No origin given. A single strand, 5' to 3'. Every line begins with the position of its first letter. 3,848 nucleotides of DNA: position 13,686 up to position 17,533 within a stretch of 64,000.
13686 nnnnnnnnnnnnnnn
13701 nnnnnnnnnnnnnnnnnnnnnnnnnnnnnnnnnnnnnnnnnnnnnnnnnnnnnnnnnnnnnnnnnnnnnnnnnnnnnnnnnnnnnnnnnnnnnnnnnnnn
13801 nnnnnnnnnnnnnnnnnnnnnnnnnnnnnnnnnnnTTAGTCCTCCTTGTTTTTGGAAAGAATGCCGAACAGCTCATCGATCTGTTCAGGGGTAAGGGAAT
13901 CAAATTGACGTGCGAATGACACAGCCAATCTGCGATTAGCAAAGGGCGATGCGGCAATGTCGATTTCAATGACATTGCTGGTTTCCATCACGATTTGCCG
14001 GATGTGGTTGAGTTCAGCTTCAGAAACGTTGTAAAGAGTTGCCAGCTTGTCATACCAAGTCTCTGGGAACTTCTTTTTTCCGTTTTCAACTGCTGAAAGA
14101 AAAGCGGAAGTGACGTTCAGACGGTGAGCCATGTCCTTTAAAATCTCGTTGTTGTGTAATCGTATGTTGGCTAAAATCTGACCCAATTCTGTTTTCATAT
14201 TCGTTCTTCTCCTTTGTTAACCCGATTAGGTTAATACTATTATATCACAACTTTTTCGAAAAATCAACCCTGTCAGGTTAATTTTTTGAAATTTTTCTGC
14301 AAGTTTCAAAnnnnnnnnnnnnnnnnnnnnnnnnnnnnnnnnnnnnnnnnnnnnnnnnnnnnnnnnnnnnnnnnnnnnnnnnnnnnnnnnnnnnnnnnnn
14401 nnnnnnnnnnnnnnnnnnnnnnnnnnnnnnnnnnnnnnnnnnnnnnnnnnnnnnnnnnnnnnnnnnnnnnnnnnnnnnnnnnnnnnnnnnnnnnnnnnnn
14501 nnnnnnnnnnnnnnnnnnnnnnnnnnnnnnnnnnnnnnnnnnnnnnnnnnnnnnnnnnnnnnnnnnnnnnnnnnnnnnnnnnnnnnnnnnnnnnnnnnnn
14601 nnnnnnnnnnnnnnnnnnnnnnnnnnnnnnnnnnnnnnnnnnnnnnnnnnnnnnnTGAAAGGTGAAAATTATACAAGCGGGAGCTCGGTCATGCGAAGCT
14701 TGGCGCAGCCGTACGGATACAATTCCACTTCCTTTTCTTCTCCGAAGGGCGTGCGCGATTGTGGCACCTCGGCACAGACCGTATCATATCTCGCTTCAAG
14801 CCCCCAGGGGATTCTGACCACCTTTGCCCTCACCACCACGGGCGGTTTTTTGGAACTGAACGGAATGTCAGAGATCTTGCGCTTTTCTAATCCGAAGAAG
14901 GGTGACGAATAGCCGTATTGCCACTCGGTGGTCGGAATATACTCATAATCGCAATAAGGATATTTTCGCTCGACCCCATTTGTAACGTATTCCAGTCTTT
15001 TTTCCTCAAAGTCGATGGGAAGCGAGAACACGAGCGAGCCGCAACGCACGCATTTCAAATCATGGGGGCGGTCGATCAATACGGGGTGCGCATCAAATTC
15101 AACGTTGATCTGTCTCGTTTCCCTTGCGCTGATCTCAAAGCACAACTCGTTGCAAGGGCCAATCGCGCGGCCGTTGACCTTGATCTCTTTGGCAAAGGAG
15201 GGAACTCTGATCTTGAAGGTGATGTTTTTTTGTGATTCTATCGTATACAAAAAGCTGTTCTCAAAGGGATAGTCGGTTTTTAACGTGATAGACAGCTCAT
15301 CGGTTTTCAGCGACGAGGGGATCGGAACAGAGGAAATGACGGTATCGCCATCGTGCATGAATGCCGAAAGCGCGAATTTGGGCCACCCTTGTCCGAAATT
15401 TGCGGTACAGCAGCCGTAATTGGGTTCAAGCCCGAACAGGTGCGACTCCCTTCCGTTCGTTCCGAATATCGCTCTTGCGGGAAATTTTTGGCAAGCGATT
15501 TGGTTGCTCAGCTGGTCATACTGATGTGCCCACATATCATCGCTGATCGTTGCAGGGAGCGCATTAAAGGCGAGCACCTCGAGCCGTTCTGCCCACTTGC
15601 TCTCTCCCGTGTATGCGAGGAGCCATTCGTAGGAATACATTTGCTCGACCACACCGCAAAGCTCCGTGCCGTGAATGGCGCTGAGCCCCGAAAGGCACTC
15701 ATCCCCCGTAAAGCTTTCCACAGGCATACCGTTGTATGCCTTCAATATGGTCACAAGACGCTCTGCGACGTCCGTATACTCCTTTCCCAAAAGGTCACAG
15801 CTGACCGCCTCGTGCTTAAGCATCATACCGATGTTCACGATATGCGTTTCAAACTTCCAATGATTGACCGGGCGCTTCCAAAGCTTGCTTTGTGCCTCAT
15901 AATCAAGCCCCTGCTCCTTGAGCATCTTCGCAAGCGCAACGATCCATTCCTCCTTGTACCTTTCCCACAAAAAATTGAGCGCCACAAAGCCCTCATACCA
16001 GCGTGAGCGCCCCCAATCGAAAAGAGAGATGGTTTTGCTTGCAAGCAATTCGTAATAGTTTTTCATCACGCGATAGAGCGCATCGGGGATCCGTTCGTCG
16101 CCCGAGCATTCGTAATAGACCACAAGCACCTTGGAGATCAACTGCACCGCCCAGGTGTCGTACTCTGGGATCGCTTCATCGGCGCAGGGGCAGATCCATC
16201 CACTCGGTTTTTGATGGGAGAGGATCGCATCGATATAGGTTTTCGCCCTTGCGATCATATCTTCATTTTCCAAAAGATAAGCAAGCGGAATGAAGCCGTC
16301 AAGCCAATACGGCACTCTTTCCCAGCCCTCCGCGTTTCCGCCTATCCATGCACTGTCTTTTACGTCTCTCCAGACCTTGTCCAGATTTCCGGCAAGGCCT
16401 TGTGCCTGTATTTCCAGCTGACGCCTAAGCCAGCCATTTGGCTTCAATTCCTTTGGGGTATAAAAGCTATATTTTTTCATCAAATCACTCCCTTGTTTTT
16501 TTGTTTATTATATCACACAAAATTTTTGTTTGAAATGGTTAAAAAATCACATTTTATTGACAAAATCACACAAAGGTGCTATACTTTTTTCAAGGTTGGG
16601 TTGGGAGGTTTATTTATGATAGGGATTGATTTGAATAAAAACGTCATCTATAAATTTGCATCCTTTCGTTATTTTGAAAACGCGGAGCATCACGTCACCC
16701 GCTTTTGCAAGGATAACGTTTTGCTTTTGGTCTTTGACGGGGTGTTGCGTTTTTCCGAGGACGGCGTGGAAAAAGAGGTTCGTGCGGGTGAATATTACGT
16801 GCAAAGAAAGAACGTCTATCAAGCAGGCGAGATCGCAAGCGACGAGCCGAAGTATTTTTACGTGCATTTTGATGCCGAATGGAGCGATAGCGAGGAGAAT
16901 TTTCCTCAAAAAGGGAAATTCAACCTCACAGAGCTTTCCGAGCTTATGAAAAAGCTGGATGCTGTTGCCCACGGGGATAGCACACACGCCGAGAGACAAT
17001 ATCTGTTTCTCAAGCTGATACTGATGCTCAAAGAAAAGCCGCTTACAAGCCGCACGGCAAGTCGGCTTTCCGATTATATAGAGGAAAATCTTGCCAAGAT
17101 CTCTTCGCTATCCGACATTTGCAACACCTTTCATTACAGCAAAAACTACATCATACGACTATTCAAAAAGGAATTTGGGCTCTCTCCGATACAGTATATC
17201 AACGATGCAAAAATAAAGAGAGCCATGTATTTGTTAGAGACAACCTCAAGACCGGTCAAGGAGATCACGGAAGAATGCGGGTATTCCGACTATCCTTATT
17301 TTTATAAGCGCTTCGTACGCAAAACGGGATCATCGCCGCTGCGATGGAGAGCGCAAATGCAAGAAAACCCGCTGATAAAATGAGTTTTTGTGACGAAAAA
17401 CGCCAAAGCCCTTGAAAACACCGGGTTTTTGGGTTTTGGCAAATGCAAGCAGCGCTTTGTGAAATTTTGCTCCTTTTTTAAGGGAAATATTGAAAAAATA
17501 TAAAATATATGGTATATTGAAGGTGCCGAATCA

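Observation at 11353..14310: AT-rich block next to tRNA-Leu: XRE - ImmA/IrrE - DUF4417 - two small ORFs, without integrase or phage genes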

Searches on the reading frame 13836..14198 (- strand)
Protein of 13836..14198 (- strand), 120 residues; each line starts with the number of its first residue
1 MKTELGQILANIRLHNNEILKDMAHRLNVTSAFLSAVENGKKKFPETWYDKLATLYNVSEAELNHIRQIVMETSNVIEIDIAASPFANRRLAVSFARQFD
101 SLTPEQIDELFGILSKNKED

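Call 4: search_protein_families(library=pfam, proteins=[window:13836-14198:-], max_evalue=0.1)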
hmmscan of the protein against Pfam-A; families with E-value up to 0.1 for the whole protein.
window:13836-14198:- (120 aa): 8 families
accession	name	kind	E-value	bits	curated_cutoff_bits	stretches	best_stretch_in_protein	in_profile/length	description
PF13560.12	HTH_31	-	7.9e-07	29.7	27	1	4-65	1-63/64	Helix-turn-helix domain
PF12844.13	HTH_19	-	0.0018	18.6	30.2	1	6-57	1-49/64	Helix-turn-helix domain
PF01381.28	HTH_3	-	0.0034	17.8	23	1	20-63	12-55/55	Helix-turn-helix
PF14156.11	AbbA_antirepres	-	0.018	15.4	27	1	28-57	29-58/63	Antirepressor AbbA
PF13189.12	Cytidylate_kin2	-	0.029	15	28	1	2-62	12-77/176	Cytidylate kinase-like family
PF13535.11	ATP-grasp_4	-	0.042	13.9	27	1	7-89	78-156/160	ATP-grasp domain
PF18321.7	3HCDH_RFF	-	0.056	14.2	23.6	0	74-113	18-57/69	3-hydroxybutyryl-CoA dehydrogenase reduced Rossmann-fold domain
PF04513.17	Baculo_PEP_C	-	0.093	13.2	38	0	3-76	16-89/140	Baculovirus polyhedron envelope protein, PEP, C terminus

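Call 5: search_protein_families(library=phrogs, proteins=[window:13836-14198:-], max_evalue=0.1)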
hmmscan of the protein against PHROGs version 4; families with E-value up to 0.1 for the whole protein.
window:13836-14198:- (120 aa): 13 families
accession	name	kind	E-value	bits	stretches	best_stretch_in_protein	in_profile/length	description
phrog_2967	-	transcription regulation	2.2e-05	25.1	1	2-78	8-85/225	transcriptional regulator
phrog_8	-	transcription regulation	3.5e-05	24.4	1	16-66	169-218/346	transcriptional regulator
phrog_1124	-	transcription regulation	3.7e-05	24.3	1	6-70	10-73/177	transcriptional regulator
phrog_19428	-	unknown function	5.4e-05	24.4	1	12-110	9-105/125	-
phrog_2439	-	transcription regulation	0.0004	20.4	1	6-61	9-64/367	transcriptional regulator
phrog_33502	-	unknown function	0.0028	18.4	1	5-43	114-152/190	-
phrog_4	-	transcription regulation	0.018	15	1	1-67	133-195/400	transcriptional repressor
phrog_7126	-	DNA, RNA and nucleotide metabolism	0.021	15.8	1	13-43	26-56/120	HTH DNA binding protein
phrog_7241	-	transcription regulation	0.03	15.4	1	21-63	78-120/122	transcriptional regulator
phrog_29246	-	unknown function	0.033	15.5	1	62-89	4-31/83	-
phrog_955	-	DNA, RNA and nucleotide metabolism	0.033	14.9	1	5-85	25-106/142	HTH DNA binding protein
phrog_9908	-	DNA, RNA and nucleotide metabolism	0.036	14.2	1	5-73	14-83/282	DNA binding protein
phrog_2328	-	transcription regulation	0.074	13.8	0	20-59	31-70/128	transcriptional repressor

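Call 6: search_protein_families(library=padloc, proteins=[window:13836-14198:-], max_evalue=0.1)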
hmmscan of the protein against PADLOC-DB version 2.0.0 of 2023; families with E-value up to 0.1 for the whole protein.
window:13836-14198:- (120 aa): 4 families
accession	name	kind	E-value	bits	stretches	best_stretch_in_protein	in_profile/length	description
PDLC02926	HTH_VI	-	8.5e-07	27.2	1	5-58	2-55/92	-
PDLC03943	RmrA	-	0.00033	17.8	1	9-68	7-66/370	-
PDLC04142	capH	-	0.0032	16.5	1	2-119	4-100/103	capH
PDLC03954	RmrA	-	0.0061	13.5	1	14-110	49-144/380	-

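Call 7: search_protein_families(library=ncbifam, proteins=[window:13836-14198:-], max_evalue=0.1)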
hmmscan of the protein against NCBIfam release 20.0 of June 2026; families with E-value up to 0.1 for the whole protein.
window:13836-14198:- (120 aa): 4 families
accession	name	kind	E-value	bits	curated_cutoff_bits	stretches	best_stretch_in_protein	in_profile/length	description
NF058600.1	TransRegSco1979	equivalog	0.0041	16.2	350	1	4-73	8-78/280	Sco1979 family transcriptional regulator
NF047948.1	male_kill_WMK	equivalog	0.016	14.6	300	1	2-73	3-74/300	WO male-killing family protein Wmk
TIGR03070.1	couple_hipB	subfamily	0.026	14.5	71.65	1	4-42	2-40/58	type II toxin-antitoxin system Y4mF family antitoxin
NF033890.1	DotM_IcmP_IVB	equivalog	0.046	12.8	230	1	27-105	88-162/356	type IVB secretion system coupling complex protein DotM/IcmP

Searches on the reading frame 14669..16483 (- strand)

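Call 4: search_protein_families(library=pfam, proteins=[window:14669-16483:-], max_evalue=0.1)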
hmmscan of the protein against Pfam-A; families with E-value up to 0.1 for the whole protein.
window:14669-16483:- (604 aa): 3 families
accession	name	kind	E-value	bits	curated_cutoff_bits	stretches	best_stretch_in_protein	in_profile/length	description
PF07944.18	Beta-AFase-like_GH127_cat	-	8.1e-08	32.1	24.9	1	59-324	62-340/376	Beta-L-arabinofuranosidase, GH127 catalytic domain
PF20736.2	Glyco_hydro127M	-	6e-05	23.5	24.2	1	392-440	14-66/95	Beta-L-arabinofuranosidase, GH127 middle domain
PF17389.8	Bac_rhamnosid6H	-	0.028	14.2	24.5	1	55-162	40-148/339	Bacterial alpha-L-rhamnosidase 6 hairpin glycosidase domain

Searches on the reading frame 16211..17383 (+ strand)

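Call 4: search_protein_families(library=pfam, proteins=[window:16211-17383:+], max_evalue=0.1)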
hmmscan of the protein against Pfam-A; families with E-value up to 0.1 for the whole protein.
window:16211-17383:+ (390 aa): 3 families
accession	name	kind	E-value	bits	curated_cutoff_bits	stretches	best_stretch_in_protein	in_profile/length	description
PF12833.13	HTH_18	-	2.7e-20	72.9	33.6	1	304-381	2-79/80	Helix-turn-helix domain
PF00165.29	HTH_AraC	-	3e-18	65.9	26.6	2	290-331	1-42/42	Bacterial regulatory helix-turn-helix proteins, AraC family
PF07883.17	Cupin_2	-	0.053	13.7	27.2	1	172-217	22-67/70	Cupin domain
